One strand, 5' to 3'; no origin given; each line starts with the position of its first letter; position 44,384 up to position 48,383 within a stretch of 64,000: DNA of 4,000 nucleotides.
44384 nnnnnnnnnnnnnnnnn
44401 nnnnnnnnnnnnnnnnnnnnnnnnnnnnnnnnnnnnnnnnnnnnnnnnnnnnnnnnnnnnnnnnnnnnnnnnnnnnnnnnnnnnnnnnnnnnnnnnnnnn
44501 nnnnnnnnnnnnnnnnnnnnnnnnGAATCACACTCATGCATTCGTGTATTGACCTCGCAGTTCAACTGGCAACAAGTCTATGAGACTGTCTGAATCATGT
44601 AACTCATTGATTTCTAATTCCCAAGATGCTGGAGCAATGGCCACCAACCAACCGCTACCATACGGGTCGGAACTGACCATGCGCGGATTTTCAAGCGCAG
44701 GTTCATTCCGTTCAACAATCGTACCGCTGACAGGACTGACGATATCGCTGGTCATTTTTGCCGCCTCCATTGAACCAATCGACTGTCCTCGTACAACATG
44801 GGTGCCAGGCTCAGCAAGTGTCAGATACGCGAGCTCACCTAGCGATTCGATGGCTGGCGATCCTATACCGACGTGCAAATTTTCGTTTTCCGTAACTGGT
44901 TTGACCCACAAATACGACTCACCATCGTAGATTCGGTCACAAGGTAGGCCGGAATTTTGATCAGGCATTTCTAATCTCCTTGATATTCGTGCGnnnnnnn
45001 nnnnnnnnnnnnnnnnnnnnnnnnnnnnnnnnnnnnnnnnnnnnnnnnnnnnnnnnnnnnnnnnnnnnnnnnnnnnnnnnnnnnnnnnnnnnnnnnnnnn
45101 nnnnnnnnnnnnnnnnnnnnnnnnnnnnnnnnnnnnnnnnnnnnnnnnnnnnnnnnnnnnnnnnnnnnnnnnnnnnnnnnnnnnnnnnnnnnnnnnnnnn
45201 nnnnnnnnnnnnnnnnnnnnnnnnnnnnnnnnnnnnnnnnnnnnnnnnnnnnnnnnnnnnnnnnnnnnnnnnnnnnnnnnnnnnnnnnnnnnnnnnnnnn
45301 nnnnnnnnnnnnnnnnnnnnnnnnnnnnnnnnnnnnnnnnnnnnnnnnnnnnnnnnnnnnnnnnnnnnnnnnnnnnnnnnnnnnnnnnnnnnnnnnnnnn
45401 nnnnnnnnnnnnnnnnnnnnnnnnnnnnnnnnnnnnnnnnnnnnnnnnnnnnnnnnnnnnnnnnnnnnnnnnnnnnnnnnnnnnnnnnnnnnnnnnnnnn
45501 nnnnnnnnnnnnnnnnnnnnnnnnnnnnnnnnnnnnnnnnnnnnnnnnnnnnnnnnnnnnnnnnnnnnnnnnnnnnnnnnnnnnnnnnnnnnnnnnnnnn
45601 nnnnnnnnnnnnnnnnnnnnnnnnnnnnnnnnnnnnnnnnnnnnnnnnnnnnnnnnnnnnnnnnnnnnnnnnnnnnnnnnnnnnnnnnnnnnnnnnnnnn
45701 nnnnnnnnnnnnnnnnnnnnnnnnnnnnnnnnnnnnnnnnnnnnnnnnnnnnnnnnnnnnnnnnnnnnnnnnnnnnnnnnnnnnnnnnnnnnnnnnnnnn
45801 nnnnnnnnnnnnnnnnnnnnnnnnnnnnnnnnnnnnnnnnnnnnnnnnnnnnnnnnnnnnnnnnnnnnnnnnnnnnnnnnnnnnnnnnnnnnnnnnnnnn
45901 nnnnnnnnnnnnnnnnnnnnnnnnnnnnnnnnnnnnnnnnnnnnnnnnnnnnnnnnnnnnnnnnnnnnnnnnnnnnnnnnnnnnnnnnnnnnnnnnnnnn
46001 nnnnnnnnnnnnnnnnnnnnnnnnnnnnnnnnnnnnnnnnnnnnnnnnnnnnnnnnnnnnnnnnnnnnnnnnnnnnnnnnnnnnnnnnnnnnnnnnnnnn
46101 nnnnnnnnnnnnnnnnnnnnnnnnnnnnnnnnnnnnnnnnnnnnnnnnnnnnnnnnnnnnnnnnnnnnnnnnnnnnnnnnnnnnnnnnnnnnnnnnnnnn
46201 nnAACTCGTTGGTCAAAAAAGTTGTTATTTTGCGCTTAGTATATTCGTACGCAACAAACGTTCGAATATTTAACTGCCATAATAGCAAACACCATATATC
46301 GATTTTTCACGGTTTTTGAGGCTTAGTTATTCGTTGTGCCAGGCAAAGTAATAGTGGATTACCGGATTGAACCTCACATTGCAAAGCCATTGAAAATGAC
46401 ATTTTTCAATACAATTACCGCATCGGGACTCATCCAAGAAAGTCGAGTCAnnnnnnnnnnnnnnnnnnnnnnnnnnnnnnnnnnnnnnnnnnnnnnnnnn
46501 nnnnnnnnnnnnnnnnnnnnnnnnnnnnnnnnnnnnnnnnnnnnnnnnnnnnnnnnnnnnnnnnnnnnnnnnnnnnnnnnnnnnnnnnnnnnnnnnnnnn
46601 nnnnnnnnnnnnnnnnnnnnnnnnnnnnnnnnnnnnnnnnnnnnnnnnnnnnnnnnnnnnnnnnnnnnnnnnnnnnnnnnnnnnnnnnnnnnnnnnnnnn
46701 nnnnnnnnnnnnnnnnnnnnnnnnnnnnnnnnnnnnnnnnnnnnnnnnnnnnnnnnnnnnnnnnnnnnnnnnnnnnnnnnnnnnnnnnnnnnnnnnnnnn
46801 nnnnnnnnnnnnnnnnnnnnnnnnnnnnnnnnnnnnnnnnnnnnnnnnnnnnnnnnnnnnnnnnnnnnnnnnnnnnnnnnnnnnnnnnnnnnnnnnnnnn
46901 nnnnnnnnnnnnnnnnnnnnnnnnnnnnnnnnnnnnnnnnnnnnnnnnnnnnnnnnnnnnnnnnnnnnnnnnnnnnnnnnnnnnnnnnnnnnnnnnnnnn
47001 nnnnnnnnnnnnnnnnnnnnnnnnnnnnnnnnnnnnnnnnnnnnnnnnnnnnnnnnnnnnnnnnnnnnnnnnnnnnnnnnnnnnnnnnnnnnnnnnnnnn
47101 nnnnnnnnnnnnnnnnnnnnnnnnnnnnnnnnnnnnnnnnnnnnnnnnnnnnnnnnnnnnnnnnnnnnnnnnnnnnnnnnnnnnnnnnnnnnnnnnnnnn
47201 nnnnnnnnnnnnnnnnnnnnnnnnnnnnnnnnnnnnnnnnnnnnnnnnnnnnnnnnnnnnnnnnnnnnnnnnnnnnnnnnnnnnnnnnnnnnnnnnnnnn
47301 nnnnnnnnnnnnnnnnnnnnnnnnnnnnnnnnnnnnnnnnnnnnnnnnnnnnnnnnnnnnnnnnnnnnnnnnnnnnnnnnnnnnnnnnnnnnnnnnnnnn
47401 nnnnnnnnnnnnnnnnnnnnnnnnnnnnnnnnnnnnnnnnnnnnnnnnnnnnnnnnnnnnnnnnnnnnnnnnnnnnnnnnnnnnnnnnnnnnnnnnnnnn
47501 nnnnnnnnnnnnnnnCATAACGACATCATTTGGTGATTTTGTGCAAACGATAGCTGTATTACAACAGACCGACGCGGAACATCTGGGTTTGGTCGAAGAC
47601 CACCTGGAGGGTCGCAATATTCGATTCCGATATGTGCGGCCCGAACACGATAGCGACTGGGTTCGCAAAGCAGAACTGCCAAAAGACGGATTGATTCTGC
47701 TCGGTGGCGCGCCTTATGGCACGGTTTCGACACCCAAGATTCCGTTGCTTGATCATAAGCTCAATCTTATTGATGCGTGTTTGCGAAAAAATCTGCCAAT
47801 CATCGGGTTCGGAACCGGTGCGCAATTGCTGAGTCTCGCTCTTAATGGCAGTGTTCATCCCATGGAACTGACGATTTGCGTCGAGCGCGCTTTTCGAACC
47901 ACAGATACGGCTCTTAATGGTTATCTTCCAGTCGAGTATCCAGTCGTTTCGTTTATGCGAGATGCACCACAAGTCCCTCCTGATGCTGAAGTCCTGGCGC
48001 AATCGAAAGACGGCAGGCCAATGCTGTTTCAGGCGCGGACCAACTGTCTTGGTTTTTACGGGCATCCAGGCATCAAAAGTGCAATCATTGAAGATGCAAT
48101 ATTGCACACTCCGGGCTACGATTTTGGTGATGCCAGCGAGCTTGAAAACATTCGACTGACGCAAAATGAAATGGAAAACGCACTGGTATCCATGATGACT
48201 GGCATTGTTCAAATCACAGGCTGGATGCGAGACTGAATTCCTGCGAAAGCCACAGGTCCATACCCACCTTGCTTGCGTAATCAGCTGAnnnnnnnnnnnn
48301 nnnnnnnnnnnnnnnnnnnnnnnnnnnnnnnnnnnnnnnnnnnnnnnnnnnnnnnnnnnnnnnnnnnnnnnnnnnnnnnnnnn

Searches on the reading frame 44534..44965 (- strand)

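Call 38: search_protein_families(library=pfam, proteins=[window:44534-44965:-], max_evalue=0.00001)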
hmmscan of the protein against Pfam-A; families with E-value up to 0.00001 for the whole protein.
window:44534-44965:- (143 aa): 1 family
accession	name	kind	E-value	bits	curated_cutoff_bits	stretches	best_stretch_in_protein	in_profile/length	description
PF01597.25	GCV_H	-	2.1e-25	89.4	22.2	1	17-125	6-112/122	Glycine cleavage H-protein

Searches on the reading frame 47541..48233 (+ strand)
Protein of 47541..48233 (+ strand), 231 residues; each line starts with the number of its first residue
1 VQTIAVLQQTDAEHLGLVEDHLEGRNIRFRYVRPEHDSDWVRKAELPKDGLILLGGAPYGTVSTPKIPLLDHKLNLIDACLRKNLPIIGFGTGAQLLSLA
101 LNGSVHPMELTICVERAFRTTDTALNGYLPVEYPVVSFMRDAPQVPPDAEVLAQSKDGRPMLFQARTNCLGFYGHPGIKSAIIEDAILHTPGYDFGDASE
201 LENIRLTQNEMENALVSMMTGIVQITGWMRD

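Call 38: search_protein_families(library=pfam, proteins=[window:47541-48233:+], max_evalue=0.00001)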
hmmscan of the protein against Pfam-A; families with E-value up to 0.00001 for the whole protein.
window:47541-48233:+ (231 aa): 0 families

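Call 63: search_protein_families(library=pfam, proteins=[window:47541-48233:+], max_evalue=0.01)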
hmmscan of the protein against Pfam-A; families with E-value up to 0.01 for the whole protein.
window:47541-48233:+ (231 aa): 2 families
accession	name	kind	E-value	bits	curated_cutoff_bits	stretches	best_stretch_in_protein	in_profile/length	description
PF00117.34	GATase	-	0.00018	21.7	22.8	1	25-176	20-171/190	Glutamine amidotransferase class-I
PF07722.19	Peptidase_C26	-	0.0018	18.5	20.5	1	73-107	94-128/219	Peptidase C26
